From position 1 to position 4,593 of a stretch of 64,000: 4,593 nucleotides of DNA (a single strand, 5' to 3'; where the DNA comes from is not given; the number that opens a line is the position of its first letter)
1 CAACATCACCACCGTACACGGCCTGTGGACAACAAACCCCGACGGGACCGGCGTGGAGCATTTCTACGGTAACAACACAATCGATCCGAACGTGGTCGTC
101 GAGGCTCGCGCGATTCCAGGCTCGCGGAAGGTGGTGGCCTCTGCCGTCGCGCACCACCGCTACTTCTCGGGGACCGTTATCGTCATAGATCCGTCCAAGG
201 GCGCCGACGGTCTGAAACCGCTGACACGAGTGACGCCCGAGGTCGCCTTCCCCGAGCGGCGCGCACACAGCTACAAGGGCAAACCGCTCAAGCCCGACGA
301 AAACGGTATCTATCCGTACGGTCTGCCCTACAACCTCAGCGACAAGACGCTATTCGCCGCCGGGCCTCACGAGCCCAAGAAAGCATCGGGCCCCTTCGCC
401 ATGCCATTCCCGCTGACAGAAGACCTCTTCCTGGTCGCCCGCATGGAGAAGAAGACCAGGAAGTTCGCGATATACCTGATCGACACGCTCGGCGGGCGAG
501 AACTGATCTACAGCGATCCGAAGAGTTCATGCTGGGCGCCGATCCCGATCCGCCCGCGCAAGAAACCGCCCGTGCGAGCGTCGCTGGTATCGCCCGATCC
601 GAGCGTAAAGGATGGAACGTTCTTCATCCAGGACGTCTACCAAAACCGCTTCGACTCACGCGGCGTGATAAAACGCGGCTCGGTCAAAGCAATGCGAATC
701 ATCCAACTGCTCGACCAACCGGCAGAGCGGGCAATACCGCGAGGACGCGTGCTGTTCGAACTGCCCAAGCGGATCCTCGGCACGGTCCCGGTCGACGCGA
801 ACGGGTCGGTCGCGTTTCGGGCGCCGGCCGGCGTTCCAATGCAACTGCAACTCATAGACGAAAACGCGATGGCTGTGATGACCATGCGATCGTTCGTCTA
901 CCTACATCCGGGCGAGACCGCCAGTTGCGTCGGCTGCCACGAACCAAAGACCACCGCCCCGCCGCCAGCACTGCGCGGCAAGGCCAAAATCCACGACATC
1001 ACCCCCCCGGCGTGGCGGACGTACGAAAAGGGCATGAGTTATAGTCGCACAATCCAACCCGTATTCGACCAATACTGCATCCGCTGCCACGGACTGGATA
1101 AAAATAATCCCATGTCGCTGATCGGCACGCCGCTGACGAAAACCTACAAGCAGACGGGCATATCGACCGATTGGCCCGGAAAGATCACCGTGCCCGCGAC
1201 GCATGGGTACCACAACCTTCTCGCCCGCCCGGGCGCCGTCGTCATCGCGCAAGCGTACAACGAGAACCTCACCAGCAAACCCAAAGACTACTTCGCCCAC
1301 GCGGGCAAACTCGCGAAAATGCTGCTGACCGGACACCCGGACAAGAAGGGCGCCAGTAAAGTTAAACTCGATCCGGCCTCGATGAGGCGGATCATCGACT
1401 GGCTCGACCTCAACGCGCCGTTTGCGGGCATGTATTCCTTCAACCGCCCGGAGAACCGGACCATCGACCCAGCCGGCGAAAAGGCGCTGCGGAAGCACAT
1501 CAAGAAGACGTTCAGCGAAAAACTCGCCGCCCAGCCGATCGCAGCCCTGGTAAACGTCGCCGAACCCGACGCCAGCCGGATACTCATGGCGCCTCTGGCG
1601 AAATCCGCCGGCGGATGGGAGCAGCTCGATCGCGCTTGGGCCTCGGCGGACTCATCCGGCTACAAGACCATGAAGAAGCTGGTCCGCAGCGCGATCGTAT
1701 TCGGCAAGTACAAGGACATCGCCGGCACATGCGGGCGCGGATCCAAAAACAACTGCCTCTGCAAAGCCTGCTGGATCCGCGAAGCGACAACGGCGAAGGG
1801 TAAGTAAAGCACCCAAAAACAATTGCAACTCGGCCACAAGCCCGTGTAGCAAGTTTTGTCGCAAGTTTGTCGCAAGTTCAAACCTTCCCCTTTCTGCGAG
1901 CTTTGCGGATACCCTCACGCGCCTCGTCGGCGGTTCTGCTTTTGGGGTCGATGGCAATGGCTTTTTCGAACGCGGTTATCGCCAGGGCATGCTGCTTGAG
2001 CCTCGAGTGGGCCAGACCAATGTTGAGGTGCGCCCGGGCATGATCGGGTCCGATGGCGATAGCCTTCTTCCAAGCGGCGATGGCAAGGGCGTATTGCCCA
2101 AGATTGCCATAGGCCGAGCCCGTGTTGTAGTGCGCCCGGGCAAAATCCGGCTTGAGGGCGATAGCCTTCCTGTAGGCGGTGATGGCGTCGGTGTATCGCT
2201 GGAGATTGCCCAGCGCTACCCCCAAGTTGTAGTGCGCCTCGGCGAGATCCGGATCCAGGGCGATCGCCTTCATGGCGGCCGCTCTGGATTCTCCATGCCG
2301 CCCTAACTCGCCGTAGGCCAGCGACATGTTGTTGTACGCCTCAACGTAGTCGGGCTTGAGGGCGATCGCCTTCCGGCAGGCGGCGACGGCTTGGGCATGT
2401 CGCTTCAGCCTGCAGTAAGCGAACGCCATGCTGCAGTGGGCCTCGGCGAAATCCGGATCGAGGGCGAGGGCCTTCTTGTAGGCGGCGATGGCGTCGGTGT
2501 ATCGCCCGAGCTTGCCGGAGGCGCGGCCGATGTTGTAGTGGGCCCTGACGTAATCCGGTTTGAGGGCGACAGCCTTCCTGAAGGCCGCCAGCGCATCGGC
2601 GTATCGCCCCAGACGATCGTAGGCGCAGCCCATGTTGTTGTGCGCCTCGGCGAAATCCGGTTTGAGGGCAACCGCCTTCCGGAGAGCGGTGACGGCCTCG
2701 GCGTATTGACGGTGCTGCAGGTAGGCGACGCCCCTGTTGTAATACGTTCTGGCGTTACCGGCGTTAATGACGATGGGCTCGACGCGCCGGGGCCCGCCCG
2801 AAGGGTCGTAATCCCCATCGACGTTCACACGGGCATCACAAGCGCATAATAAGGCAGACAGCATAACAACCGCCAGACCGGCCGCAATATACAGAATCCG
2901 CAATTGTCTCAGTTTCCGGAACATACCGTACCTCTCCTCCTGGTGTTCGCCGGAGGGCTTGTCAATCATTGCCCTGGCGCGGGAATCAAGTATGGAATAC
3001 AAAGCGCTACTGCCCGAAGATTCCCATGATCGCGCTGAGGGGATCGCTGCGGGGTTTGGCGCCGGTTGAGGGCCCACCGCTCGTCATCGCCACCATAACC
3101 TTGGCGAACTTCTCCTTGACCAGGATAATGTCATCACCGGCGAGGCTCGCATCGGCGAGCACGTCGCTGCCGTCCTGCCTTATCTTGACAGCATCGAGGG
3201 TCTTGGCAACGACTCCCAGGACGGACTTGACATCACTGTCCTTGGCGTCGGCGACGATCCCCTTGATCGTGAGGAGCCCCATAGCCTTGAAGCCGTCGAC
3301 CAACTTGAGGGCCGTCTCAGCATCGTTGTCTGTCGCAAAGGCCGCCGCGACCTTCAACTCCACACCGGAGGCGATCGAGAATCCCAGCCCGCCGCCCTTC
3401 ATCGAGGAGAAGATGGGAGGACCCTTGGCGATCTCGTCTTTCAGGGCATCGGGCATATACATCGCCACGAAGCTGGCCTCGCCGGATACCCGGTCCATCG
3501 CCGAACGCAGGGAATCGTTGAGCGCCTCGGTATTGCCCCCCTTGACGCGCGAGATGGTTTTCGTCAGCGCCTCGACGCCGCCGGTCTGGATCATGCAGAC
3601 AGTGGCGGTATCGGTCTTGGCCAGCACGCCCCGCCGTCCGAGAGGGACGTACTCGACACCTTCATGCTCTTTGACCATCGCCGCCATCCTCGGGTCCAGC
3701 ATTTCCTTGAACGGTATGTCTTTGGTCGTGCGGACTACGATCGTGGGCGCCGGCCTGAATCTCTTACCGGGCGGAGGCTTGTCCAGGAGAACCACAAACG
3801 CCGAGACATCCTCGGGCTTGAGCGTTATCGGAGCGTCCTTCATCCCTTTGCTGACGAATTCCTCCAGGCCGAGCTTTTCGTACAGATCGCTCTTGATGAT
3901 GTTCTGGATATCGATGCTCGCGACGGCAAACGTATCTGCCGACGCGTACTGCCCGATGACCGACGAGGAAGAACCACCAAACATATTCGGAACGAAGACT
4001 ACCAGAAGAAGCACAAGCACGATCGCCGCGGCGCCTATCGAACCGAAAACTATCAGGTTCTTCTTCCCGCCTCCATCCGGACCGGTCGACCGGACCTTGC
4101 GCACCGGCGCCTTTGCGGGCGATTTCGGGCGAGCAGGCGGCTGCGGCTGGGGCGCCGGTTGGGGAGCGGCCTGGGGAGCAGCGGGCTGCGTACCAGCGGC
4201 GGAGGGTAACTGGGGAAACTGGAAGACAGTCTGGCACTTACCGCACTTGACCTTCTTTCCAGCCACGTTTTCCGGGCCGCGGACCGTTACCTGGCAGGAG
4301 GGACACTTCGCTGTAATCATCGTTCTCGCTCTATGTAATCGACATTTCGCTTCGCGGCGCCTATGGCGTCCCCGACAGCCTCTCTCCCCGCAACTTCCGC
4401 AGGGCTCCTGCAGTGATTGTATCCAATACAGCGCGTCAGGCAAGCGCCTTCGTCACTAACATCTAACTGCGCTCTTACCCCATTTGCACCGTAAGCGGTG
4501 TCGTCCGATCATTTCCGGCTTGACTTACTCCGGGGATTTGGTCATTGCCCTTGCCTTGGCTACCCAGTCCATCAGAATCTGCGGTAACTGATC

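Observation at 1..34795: Four-member paralogous family of giant secreted beta-propeller/CxxCH proteins with domain shuffling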

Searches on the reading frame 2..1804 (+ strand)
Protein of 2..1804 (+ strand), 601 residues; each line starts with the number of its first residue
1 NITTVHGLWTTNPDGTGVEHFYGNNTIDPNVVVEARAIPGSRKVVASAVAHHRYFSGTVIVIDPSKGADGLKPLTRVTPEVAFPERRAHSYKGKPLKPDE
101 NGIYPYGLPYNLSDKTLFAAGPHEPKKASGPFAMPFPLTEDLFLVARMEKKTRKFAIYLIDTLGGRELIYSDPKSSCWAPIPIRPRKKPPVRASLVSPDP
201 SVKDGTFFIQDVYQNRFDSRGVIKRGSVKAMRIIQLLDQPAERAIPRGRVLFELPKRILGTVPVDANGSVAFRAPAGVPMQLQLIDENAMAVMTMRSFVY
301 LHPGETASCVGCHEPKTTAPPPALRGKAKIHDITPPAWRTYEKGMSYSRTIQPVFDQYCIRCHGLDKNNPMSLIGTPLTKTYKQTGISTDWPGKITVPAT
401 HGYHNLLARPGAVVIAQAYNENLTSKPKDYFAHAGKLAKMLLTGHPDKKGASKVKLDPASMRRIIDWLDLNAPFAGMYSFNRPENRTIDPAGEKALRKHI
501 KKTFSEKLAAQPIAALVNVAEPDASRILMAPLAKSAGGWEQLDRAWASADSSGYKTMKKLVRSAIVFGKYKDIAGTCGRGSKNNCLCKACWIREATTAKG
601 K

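Call 7: search_protein_families(library=pfam, proteins=[window:2-1804:+], max_evalue=0.1)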
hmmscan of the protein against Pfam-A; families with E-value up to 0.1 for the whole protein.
window:2-1804:+ (601 aa): 5 families
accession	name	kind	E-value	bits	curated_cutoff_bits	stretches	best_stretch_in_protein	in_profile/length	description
PF18582.6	HZS_alpha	-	2.1e-21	76.7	26.6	1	255-314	39-98/98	Hydrazine synthase alpha subunit middle domain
PF13442.11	Cytochrome_CBB3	-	0.00012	22.8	27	1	350-380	5-34/68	Cytochrome C oxidase, cbb3-type, subunit III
PF11845.13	Tll0287-like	-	0.00016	22.5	24.1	0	295-321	88-116/144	Tll0287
PF00034.26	Cytochrom_C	-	0.005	18.6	21.3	0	307-332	10-38/90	Cytochrome c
PF09699.15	Paired_CXXCH_1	-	0.045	13.9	20.6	0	303-324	3-24/41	Doubled CXXCH motif (Paired_CXXCH_1)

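Call 8: search_protein_families(library=ncbifam, proteins=[window:2-1804:+], max_evalue=0.1)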
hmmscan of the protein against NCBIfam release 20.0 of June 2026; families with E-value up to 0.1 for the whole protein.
window:2-1804:+ (601 aa): 2 families
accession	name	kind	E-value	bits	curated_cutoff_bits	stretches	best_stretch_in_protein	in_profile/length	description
NF052339.1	hydrazine_alpha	equivalog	1.3e-11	43.2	800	1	256-314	527-585/804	hydrazine synthase subunit alpha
TIGR03153.1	cytochr_NrfH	equivalog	7.1e-05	22.9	134.2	1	305-364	51-110/138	cytochrome c nitrite reductase small subunit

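Call 56: find_homologous_proteins(query=window:2-1804:+, max_evalue=1e-10)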
Query window:2-1804:+ (601 aa): 1021 proteins with E <= 1e-10 among 8000 candidates; the best 120 are listed.
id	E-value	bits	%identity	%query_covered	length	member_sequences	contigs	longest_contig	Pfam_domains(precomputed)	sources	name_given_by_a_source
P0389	0.0e+0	1397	100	100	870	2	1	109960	PF18582.7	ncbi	-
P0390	0.0e+0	1266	90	100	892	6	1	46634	PF18582.7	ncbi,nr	ncbi:MAG: hypothetical protein ISS69_06695 [Phycisphaerae bacterium]|nr:hypothetical protein [Phycis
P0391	0.0e+0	1239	89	100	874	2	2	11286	PF18582.7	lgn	-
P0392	0.0e+0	1237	88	100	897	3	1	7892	PF18582.7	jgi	jgi:hypothetical protein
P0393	0.0e+0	1201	86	100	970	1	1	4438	PF18582.7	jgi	-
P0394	0.0e+0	1179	84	100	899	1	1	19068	PF18582.7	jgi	jgi:hypothetical protein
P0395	0.0e+0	1148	82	100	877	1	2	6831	PF18582.7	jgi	-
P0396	0.0e+0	1141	81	100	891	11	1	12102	PF18582.7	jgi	-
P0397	0.0e+0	1016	73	99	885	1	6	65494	PF18582.7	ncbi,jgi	-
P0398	2.3e-284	963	69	100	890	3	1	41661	PF18582.7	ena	-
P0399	3.0e-278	943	67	100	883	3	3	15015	PF18582.7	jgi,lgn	jgi:hypothetical protein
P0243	5.9e-261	885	65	100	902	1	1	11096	PF18582.7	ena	-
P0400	5.1e-256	869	88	71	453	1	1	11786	PF18582.7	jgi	-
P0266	9.7e-205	700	54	100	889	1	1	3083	PF18582.7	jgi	jgi:hypothetical protein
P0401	2.2e-185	636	48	100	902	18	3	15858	PF18582.7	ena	-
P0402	1.7e-184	633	48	100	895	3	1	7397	PF18582.7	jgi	-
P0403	9.5e-183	627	47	100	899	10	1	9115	PF18582.7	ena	-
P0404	1.3e-177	610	47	100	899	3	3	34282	PF18582.7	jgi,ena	jgi:hypothetical protein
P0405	1.8e-177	610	48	99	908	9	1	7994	PF18582.7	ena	-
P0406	7.6e-174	598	49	99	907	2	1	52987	PF18582.7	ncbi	ncbi:MAG: hypothetical protein WCH57_05835 [Verrucomicrobiota bacterium]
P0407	9.7e-170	584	47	99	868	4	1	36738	PF18582.7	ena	-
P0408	1.1e-168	581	47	100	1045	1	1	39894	PF02837.25,PF18582.7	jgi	jgi:hypothetical protein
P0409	1.2e-168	581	46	100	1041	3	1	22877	PF18582.7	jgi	-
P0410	3.5e-168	579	46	100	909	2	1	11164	PF18582.7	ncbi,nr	ncbi:MAG: hypothetical protein NTY19_19210 [Planctomycetota bacterium]|nr:hypothetical protein [Plan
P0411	1.4e-167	577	48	99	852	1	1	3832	PF18582.7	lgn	-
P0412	1.5e-167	577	48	99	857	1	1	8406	PF18582.7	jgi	jgi:hypothetical protein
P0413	2.0e-167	577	48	98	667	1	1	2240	PF18582.7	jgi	jgi:hypothetical protein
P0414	6.4e-167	575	48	98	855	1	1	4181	PF18582.7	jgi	-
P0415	1.1e-166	574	47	99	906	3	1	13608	PF18582.7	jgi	-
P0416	3.5e-166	572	50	100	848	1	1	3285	PF18582.7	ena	-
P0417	1.0e-165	571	47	100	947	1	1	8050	PF18582.7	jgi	-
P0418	1.4e-164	567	48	99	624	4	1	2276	PF18582.7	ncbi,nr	ncbi:MAG: hypothetical protein IMZ55_03700, partial [Acidobacteria bacterium]|nr:hypothetical protei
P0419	3.2e-164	566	49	100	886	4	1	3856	PF18582.7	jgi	-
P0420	3.8e-164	566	49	98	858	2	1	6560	PF18582.7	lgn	-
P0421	7.6e-164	565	47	99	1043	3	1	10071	PF00754.32,PF18582.7,PF22633.4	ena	-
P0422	1.5e-163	564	47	99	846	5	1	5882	PF18582.7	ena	-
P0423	1.6e-163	564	48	99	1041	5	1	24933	PF00754.32,PF18582.7,PF22633.4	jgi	-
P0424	2.2e-163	563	45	99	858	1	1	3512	PF18582.7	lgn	-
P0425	2.3e-163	563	46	100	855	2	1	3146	PF18582.7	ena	-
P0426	2.6e-163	563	45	99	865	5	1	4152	PF18582.7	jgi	-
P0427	3.6e-163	562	47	99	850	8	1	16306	PF18582.7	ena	-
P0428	1.2e-162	561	47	99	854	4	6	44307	PF18582.7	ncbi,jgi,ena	-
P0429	2.3e-162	560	47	99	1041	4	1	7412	PF18582.7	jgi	-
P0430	3.1e-162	559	50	98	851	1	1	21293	PF18582.7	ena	-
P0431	6.1e-162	558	47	100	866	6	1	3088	PF18582.7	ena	-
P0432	8.5e-162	558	49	99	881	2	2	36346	PF18582.7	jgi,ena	-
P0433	8.7e-162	558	45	100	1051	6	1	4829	PF18582.7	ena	-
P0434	1.1e-161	558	47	98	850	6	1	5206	PF18582.7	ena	-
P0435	1.2e-161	557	45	100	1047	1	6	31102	PF18582.7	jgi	jgi:hypothetical protein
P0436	3.3e-161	556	46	98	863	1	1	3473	PF18582.7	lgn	-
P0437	1.0e-160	554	47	98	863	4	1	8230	PF18582.7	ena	-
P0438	1.4e-160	554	47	99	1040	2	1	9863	PF00754.32,PF18582.7,PF22633.4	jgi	-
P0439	1.4e-160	554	48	99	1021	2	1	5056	PF00754.32,PF18582.7,PF22633.4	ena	-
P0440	1.9e-160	553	46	99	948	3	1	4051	PF18582.7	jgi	-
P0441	2.5e-160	553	49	99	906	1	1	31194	PF18582.7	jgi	-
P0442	3.6e-160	553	48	100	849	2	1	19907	PF18582.7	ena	-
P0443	4.5e-160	552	46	99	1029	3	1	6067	PF00754.32,PF18582.7,PF22633.4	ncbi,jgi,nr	ncbi:MAG: discoidin domain-containing protein [Planctomycetes bacterium]|nr:discoidin domain-contain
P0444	5.3e-160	552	48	100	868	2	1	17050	PF18582.7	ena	-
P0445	5.5e-160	552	46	98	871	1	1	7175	PF18582.7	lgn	-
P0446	7.2e-160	552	49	99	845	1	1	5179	PF18582.7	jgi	-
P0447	8.7e-160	551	48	99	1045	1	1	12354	PF00754.32,PF18582.7,PF22633.4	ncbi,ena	-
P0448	8.9e-160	551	48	99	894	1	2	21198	PF18582.7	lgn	-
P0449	1.0e-159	551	48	100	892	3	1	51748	PF18582.7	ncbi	-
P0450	2.0e-159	550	45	99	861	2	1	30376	PF18582.7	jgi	jgi:hypothetical protein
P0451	2.5e-159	550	46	97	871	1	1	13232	PF18582.7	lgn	-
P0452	3.1e-159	549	49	98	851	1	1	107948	PF18582.7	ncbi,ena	-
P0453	3.2e-159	549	46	99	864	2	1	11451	PF18582.7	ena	-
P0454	4.2e-159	549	48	100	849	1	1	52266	PF18582.7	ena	-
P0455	4.4e-159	549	45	100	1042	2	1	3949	PF18582.7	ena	-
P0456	5.3e-159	549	49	99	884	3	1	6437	PF18582.7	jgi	jgi:hypothetical protein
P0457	9.8e-159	548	45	98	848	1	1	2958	PF18582.7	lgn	-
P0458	1.2e-158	548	46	98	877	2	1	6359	PF18582.7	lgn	-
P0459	1.3e-158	547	47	99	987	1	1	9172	PF00754.32,PF18582.7,PF22633.4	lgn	-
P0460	1.5e-158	547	48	99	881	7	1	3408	PF18582.7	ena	-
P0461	1.7e-158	547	49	99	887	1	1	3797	PF18582.7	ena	-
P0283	1.9e-158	547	50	60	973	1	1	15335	PF18582.7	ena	-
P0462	1.9e-158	547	46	98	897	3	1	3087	PF18582.7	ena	-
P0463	2.0e-158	547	46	99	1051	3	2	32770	PF18582.7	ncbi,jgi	jgi:hypothetical protein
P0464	2.2e-158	547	46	98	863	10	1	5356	PF18582.7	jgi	jgi:hypothetical protein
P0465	2.3e-158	547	45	99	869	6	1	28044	PF18582.7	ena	-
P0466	3.4e-158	546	46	98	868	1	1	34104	PF18582.7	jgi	jgi:hypothetical protein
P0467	3.8e-158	546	47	99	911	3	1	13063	PF18582.7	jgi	-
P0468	4.3e-158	546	49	100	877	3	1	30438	PF18582.7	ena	-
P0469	4.4e-158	546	46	98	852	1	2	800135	PF18582.7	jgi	jgi:hypothetical protein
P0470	4.4e-158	546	45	99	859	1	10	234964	PF18582.7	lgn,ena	-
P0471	5.8e-158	545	45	98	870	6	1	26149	PF18582.7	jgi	jgi:hypothetical protein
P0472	5.9e-158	545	47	99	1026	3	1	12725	PF00754.32,PF18582.7,PF22633.4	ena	-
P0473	8.6e-158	545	47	99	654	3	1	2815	PF18582.7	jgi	jgi:hypothetical protein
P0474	1.0e-157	545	46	97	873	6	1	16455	PF18582.7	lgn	-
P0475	1.0e-157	544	48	99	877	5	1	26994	PF18582.7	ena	-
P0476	1.6e-157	544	46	99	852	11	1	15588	PF18582.7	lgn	-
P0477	2.5e-157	543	46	99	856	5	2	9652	PF18582.7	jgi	jgi:hypothetical protein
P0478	2.6e-157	543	45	98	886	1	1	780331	PF18582.7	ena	-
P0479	2.7e-157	543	48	99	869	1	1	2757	PF18582.7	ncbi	ncbi:MAG: hypothetical protein WBF17_00750, partial [Phycisphaerae bacterium]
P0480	3.8e-157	543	45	99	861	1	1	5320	PF18582.7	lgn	-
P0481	4.4e-157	542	46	98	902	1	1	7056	PF18582.7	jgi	-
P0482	4.5e-157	542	46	100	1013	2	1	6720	PF00754.32,PF18582.7,PF22633.4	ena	-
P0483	4.8e-157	542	49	99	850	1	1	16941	PF18582.7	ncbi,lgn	-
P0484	6.4e-157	542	44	99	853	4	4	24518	PF18582.7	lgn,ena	-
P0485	6.5e-157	542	47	98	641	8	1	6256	PF18582.7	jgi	jgi:hypothetical protein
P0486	7.2e-157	542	45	98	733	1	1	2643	PF18582.7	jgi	jgi:hypothetical protein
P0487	9.0e-157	541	46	98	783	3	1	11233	PF18582.7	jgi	jgi:hypothetical protein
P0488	1.2e-156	541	45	100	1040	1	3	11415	PF02837.25,PF18582.7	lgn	-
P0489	1.4e-156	541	47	99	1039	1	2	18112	PF00754.32,PF18582.7,PF22633.4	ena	-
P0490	2.2e-156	540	45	97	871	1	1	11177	PF18582.7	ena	-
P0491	4.3e-156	539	48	98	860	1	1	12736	PF18582.7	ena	-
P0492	6.5e-156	539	47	98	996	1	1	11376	PF18582.7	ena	-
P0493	6.9e-156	538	45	99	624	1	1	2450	PF18582.7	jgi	jgi:mono/diheme cytochrome c family protein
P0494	7.0e-156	538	46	99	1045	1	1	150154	PF00754.32,PF18582.7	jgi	jgi:hypothetical protein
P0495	7.4e-156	538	47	99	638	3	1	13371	PF18582.7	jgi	-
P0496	7.7e-156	538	48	99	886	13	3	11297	PF18582.7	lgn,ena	-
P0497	7.8e-156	538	49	96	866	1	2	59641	PF18582.7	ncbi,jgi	-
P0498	8.5e-156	538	46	100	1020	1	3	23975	PF00754.32,PF18582.7,PF22633.4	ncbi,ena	-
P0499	1.3e-155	538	45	99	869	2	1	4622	PF18582.7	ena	-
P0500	1.3e-155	538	45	98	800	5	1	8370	PF18582.7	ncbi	ncbi:MAG: HzsA-related protein, partial [Planctomycetota bacterium]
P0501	1.5e-155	537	45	97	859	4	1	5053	PF18582.7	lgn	-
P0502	1.6e-155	537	44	99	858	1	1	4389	PF18582.7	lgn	-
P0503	2.5e-155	537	46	95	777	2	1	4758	PF18582.7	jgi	jgi:hypothetical protein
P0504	2.8e-155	536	45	98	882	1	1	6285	PF18582.7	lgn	-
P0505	3.7e-155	536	46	100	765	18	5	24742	PF00754.32,PF18582.7,PF22633.4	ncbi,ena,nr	ncbi:MAG TPA: discoidin domain-containing protein [Pirellulaceae bacterium]|nr:discoidin domain-cont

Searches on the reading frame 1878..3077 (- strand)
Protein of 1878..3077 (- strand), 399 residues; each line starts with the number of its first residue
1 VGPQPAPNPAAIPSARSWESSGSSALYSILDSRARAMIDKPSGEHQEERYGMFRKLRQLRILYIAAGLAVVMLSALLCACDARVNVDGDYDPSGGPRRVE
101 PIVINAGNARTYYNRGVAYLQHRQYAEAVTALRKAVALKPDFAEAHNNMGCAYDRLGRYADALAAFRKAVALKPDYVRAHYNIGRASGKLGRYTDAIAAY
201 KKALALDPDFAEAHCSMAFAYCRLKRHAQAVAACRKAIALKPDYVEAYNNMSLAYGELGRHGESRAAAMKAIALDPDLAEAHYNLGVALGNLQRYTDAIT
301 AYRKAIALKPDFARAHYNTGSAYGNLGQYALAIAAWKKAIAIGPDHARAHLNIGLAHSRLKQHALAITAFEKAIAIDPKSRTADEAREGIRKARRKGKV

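Call 14: search_protein_families(library=pfam, proteins=[window:1878-3077:-], max_evalue=0.001)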
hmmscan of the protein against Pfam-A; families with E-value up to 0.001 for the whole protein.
window:1878-3077:- (399 aa): 19 families
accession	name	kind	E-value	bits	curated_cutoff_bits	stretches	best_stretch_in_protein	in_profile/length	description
PF00515.34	TPR_1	-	6.9e-70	228.7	27.8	7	178-210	2-34/34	Tetratricopeptide repeat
PF13414.12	TPR_11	-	7.4e-70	230.8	26.8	7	189-223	6-40/42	TPR repeat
PF07719.23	TPR_2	-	4.8e-62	201.4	27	7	143-176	1-34/34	Tetratricopeptide repeat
PF13181.12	TPR_8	-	6.4e-59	191.6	25.7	7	178-209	2-33/34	Tetratricopeptide repeat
PF13431.12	TPR_17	-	6.6e-51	166.8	24.4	5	199-231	1-33/34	Tetratricopeptide repeat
PF13432.12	TPR_16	-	9.8e-46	154.2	32.7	6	149-209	3-63/65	Tetratricopeptide repeat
PF13424.12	TPR_12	-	3e-31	107.8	30.1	5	312-378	2-76/77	Tetratricopeptide repeat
PF13428.12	TPR_14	-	1.4e-26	90.6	23.5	0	178-218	2-42/44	Tetratricopeptide repeat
PF14559.12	TPR_19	-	1.3e-23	83.6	25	4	191-248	5-61/68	Tetratricopeptide repeat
PF13174.12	TPR_6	-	7.9e-23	79.9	26.3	0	349-380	2-33/33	Tetratricopeptide repeat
PF13374.12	TPR_10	-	3.8e-20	71.6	27.5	0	147-172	6-31/42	Tetratricopeptide repeat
PF13371.12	TPR_9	-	2.2e-19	69.6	35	1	326-388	8-70/73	Tetratricopeptide repeat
PF13176.12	TPR_7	-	6e-16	57.6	27.9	0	179-210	1-32/36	Tetratricopeptide repeat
PF23914.1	TPR_CcmH_CycH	-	4.4e-13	49.8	42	0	183-218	56-91/158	Cytochrome c-type biogenesis protein H TPR domain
PF24575.1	TPR_Slam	-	2.7e-10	41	35.2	0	189-230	59-100/104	Surface lipoprotein assembly modifier, N-terminal TPR repeats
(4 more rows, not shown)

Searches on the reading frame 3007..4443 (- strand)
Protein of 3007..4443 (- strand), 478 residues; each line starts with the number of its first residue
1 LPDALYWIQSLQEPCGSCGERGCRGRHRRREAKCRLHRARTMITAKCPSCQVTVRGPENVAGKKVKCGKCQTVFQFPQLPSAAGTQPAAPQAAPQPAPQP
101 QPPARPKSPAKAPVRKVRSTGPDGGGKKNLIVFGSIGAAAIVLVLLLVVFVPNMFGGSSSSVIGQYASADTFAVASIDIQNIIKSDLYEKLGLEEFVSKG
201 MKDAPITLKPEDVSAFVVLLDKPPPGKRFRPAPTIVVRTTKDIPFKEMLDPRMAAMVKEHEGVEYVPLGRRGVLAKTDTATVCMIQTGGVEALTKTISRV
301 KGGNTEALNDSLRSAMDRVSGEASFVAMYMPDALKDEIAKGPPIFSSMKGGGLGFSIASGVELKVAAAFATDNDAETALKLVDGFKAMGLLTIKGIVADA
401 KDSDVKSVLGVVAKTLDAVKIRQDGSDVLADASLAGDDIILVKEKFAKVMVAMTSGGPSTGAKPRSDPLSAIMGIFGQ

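Call 14: search_protein_families(library=pfam, proteins=[window:3007-4443:-], max_evalue=0.001)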
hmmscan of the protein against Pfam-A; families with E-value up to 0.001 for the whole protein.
window:3007-4443:- (478 aa): 1 family
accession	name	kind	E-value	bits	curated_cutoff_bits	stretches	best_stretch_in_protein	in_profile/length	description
PF13719.11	Zn_ribbon_5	-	0.00091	19.4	29.3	1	46-75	4-36/37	zinc-ribbon domain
